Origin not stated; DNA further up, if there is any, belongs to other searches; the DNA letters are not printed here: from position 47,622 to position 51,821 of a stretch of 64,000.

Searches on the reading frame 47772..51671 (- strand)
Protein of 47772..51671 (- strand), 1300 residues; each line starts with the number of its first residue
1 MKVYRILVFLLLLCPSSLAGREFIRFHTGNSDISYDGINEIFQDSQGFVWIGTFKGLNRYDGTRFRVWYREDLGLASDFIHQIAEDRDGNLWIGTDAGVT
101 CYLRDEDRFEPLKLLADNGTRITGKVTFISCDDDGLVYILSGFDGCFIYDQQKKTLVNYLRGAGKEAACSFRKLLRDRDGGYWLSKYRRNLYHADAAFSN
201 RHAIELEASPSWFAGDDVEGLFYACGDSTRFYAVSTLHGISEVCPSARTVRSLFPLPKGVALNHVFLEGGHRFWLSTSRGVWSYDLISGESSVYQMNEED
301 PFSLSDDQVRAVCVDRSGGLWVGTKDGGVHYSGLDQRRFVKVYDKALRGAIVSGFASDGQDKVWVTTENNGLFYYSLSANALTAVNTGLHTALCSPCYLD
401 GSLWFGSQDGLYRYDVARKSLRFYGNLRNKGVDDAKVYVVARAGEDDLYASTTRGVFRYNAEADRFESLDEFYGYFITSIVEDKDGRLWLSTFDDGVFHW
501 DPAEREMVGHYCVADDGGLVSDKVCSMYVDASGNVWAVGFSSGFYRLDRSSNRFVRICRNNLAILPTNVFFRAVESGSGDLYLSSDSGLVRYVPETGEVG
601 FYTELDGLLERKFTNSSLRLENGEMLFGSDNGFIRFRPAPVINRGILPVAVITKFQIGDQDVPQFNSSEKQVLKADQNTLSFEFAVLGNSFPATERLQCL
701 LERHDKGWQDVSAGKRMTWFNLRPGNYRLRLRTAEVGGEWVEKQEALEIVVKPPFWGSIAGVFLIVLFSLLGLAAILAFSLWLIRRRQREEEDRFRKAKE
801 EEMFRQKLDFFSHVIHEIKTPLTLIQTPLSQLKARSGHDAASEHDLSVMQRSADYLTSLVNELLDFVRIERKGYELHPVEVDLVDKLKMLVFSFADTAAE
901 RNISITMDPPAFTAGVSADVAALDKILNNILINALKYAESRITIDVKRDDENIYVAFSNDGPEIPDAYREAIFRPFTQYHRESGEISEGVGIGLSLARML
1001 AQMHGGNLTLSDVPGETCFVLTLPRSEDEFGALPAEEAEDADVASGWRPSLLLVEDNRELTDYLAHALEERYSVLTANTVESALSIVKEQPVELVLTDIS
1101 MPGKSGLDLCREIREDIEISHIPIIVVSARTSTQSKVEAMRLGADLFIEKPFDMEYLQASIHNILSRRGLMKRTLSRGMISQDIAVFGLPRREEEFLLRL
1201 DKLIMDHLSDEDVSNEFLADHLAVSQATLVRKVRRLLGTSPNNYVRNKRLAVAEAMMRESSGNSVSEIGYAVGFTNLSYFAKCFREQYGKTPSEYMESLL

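Call 8: search_protein_families(library=pfam, proteins=[window:47772-51671:-], max_evalue=0.001)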
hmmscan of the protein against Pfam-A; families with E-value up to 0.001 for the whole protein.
window:47772-51671:- (1300 aa): 7 families
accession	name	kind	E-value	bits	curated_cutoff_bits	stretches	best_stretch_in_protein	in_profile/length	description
PF07494.17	Reg_prop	-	1.1e-26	89.9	20.4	1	74-96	1-23/24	Two component regulator propeller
PF00072.30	Response_reg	-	3.5e-24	85.6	30.2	1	1052-1161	2-110/111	Response regulator receiver domain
PF12833.13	HTH_18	-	5e-21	75.2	33.6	1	1218-1297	1-79/80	Helix-turn-helix domain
PF02518.31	HATPase_c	-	1.1e-19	71.3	26.4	1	919-1026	2-110/111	Histidine kinase-, DNA gyrase B-, and HSP90-like ATPase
PF00165.29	HTH_AraC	-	1.3e-13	51.2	26.6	1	1260-1296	6-41/42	Bacterial regulatory helix-turn-helix proteins, AraC family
PF00512.31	HisKA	-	3.6e-12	46.6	26.9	1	807-871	2-65/66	His Kinase A (phospho-acceptor) domain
PF07495.19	Y_Y_Y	-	5.8e-07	29.8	26.6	1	701-752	14-65/65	Y_Y_Y domain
